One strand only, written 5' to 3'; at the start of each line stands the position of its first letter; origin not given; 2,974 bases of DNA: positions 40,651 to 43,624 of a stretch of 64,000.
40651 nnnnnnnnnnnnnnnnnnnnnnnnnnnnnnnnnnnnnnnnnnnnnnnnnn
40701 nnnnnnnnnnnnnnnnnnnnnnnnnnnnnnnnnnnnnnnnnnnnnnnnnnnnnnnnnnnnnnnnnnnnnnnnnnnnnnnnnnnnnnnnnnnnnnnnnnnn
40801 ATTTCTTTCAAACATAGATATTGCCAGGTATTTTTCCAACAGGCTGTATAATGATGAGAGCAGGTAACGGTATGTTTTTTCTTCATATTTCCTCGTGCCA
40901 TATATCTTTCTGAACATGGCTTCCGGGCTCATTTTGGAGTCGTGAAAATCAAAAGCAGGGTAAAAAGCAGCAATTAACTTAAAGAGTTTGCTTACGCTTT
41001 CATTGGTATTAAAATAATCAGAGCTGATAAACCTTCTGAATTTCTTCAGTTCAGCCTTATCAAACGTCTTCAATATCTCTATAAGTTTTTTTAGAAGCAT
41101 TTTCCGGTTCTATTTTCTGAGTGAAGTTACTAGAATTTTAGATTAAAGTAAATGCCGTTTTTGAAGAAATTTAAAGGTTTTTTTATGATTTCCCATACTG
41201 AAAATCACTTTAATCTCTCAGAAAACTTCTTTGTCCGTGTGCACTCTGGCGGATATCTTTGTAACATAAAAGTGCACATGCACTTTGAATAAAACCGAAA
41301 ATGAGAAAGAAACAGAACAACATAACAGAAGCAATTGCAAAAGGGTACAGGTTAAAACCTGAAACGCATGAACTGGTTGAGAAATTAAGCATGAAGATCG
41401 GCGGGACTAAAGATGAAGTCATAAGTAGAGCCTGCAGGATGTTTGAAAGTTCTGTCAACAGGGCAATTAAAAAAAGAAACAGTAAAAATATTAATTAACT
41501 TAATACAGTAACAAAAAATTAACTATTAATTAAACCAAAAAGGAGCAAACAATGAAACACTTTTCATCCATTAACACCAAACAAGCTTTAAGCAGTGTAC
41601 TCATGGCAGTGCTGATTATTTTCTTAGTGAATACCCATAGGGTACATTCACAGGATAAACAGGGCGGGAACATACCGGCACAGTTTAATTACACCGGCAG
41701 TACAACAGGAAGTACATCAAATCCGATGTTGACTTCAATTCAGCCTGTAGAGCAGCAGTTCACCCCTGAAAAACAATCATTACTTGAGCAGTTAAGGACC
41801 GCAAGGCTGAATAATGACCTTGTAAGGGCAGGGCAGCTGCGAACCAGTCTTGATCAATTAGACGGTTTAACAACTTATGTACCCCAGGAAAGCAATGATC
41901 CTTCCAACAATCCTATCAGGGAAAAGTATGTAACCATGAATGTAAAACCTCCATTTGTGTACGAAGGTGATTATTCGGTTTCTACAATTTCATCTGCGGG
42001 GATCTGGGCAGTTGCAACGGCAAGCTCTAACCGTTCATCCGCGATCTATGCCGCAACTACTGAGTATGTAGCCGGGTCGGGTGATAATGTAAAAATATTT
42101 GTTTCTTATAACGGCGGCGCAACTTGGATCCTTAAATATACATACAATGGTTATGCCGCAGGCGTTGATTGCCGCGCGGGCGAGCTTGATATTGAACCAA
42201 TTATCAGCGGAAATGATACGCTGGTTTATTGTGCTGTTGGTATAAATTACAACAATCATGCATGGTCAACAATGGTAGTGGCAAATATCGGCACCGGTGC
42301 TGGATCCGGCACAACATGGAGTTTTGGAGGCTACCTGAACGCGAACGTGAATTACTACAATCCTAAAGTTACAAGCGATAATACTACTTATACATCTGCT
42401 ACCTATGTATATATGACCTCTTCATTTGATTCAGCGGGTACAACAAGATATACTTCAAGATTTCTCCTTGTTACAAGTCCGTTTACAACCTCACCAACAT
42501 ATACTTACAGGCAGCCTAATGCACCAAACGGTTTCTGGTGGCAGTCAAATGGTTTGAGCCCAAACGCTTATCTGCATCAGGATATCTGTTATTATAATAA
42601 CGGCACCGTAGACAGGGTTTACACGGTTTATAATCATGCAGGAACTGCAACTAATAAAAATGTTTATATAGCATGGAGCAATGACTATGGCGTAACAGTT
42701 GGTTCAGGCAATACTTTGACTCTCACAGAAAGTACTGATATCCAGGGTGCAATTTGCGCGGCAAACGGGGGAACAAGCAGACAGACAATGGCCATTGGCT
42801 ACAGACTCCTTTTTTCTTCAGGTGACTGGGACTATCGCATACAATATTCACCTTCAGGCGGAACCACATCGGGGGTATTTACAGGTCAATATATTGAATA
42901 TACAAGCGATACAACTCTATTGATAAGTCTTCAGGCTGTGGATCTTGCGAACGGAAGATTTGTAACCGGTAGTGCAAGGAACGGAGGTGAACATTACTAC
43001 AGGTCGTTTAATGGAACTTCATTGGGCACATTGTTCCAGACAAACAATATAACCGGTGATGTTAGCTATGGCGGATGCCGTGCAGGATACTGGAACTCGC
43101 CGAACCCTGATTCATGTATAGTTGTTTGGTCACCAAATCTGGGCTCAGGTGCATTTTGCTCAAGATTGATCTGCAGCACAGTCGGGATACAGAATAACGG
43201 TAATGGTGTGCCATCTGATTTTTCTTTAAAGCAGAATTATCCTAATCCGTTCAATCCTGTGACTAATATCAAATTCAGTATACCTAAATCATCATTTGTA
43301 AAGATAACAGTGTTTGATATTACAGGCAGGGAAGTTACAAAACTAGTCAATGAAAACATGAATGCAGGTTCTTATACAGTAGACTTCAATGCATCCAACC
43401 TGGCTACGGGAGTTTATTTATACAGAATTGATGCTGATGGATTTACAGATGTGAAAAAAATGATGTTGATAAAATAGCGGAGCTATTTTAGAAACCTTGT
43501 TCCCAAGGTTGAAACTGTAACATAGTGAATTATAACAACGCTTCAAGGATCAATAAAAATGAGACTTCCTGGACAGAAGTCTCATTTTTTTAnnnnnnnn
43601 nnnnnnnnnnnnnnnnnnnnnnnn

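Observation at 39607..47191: Tandem duplicated two-gene module: diverged helical protein plus divergently transcribed, highly conserved Cys-rich T9SS cargo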

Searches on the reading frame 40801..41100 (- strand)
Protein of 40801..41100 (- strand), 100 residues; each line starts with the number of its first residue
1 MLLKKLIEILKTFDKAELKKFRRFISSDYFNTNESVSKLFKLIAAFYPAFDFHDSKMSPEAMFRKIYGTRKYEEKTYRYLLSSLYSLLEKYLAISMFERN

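Call 107: search_solved_structures(query=A12, max_evalue=10)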
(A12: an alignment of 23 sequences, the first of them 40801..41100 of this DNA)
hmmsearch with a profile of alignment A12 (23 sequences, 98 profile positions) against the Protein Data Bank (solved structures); distinct sequences matched with E-value up to 10: 3.
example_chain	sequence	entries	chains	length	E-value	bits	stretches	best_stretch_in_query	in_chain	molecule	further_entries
7qep_S1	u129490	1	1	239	0.64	13.8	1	18-70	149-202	40S ribosomal protein S1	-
1avo_B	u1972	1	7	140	1.1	13.1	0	8-47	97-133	11S REGULATOR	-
7udb_A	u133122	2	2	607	3.8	11.4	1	13-55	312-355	Syntaxin-binding protein 1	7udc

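Call 108: search_protein_families(library=pfam, alignment_id=A12, max_evalue=1)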
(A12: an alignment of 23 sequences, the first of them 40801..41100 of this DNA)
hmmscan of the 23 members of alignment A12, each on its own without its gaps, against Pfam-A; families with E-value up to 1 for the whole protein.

A. member 1, window:40801-41100:- (100 aa): 2 families
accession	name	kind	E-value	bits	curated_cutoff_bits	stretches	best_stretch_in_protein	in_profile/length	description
PF15882.10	DUF4735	-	0.17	11.9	31.2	1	2-74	44-116/283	Domain of unknown function (DUF4735)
PF20560.3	MotA_N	-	0.33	11.7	27.3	1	62-90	58-86/91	Motility protein A N-terminal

B. families by the number of members that match (of 23 scanned): 20 families
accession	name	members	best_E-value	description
PF02739.22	5_3_exonuc_N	1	0.013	5'-3' exonuclease, N-terminal resolvase-like domain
PF03659.20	Glyco_hydro_71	1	0.013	Glycosyl hydrolase family 71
PF21169.3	Fan1_SAP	1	0.014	Fanconi-associated nuclease 1, SAP subdomain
PF00242.22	DNA_pol_viral_N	1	0.015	DNA polymerase (viral) N-terminal domain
PF13065.11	DUF3928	1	0.021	Protein of unknown function (DUF3928)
PF12594.13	DUF3764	1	0.023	Protein of unknown function (DUF3764)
PF19237.4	DUF5889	1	0.042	Family of unknown function (DUF5889)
PF16037.10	DUF4790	1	0.046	Domain of unknown function (DUF4790)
PF00226.36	DnaJ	1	0.05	DnaJ domain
PF07840.17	FadR_C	1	0.054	FadR C-terminal domain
PF11312.14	Methyltransf_34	1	0.066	Putative SAM-dependent methyltransferase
PF12060.13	DUF3541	1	0.094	Domain of unknown function (DUF3541)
PF08825.15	E2_bind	1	0.1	E2 binding domain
PF04669.19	PBDC1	1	0.1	PBDC1 protein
PF03206.19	NifW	1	0.12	Nitrogen fixation protein NifW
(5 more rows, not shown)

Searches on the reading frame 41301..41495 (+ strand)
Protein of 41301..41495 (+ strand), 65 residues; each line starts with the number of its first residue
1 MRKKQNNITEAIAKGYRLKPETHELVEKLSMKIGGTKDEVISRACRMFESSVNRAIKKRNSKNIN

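Call 23: search_protein_families(library=pfam, proteins=[window:41301-41495:+], max_evalue=1)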
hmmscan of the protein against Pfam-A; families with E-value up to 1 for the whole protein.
window:41301-41495:+ (65 aa): 2 families
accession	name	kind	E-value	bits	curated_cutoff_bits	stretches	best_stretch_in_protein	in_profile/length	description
PF07704.17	PSK_trans_fac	-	0.042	15.2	28.3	1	20-47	8-35/82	Rv0623-like transcription factor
PF08587.17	UBA_2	-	0.12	12.8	23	1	24-42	4-22/45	Ubiquitin associated domain (UBA)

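Call 70: search_solved_structures(query=A9, max_evalue=10)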
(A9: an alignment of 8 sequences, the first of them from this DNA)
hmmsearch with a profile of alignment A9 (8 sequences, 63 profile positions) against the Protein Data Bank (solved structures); distinct sequences matched with E-value up to 10: 2.
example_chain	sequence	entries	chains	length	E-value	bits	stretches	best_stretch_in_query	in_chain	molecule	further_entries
3kzt_A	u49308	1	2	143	0.59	13.1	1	21-58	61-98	uncharacterized protein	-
1bj3_B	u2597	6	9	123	1.5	11.9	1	34-52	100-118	PROTEIN (COAGULATION FACTOR IX-BINDING PROTEIN B) | COAGULATION FACTORS IX/X-BINDING PROTEIN | coagulation factor IX-binding protein B chain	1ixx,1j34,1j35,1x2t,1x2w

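Call 71: search_protein_families(library=pfam, alignment_id=A9, max_evalue=10)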
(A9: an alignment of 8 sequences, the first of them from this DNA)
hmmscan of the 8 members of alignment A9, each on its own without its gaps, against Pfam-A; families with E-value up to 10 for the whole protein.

A. member 1, seq(65 aa): 2 families
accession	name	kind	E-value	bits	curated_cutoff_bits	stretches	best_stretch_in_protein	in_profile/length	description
PF07704.17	PSK_trans_fac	-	0.042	15.2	28.3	1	20-47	8-35/82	Rv0623-like transcription factor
PF08587.17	UBA_2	-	0.12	12.8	23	1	24-42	4-22/45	Ubiquitin associated domain (UBA)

B. families by the number of members that match (of 8 scanned): 4 families
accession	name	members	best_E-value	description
PF07704.17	PSK_trans_fac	2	0.005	Rv0623-like transcription factor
PF12887.12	SICA_alpha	1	0.0095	SICA extracellular alpha domain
PF13513.12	HEAT_EZ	1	0.07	HEAT-like repeat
PF08587.17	UBA_2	1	0.12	Ubiquitin associated domain (UBA)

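Call 103: search_protein_families(library=padloc, proteins=[window:41301-41495:+], max_evalue=0.01)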
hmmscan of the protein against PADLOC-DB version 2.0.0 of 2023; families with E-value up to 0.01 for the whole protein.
window:41301-41495:+ (65 aa): 0 families

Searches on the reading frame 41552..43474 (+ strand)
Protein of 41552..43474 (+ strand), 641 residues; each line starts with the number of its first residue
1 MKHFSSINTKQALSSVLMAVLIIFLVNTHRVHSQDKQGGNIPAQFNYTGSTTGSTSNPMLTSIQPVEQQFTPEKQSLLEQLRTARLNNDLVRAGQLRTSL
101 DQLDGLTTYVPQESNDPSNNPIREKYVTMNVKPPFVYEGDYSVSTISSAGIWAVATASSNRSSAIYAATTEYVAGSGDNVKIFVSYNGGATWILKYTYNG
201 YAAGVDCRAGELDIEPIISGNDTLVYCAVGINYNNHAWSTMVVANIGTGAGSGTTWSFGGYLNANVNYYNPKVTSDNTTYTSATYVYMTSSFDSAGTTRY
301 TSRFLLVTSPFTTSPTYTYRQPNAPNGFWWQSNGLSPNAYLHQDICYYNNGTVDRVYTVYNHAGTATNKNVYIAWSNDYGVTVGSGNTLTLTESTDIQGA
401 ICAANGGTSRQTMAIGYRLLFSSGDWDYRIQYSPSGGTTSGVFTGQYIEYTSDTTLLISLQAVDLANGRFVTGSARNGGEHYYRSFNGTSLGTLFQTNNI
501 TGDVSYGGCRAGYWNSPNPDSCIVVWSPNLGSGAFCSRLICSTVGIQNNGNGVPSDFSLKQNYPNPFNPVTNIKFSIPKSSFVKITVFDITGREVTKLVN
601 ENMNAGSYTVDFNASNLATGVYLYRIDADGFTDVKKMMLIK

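Call 5: search_protein_families(library=pfam, proteins=[window:41552-43474:+], max_evalue=1)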
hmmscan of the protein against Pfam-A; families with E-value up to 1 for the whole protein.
window:41552-43474:+ (641 aa): 2 families
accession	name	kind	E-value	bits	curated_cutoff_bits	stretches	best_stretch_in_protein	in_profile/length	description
PF18962.6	Por_Secre_tail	-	4e-12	46.7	27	1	563-638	2-74/75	Secretion system C-terminal sorting domain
PF13860.13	FlgD_ig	-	0.041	14.3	27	1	579-628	21-75/79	FlgD Ig-like domain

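Call 6: search_protein_families(library=ncbifam, proteins=[window:41552-43474:+], max_evalue=1)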
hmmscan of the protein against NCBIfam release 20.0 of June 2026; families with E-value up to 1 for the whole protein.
window:41552-43474:+ (641 aa): 3 families
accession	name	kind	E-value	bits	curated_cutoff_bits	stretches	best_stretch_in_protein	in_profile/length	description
NF038113.1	T9SSA_dep_M36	equivalog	1.5e-11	43.3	885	1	561-638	794-867/869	T9SS-dependent M36 family metallopeptidase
TIGR04183.1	Por_Secre_tail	domain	2.6e-11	43.3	23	1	563-638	2-70/72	T9SS type A sorting domain-containing protein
NF052323.1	T9SSA_dep_M6i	equivalog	1.9e-09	36.1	600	1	562-641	960-1038/1043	T9SS-dependent M6-like inactivated metalloprotease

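Call 8: search_solved_structures(query=window:41552-43474:+, max_evalue=1)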
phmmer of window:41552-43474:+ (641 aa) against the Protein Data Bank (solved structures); distinct sequences matched with E-value up to 1: 1.
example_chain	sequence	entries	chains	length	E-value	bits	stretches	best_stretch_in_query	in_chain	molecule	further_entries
8glk_D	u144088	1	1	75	0.15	13.6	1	563-639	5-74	Endonuclease I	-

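Call 103: search_protein_families(library=padloc, proteins=[window:41552-43474:+], max_evalue=0.01)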
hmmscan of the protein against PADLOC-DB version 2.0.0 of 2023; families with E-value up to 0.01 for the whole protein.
window:41552-43474:+ (641 aa): 0 families
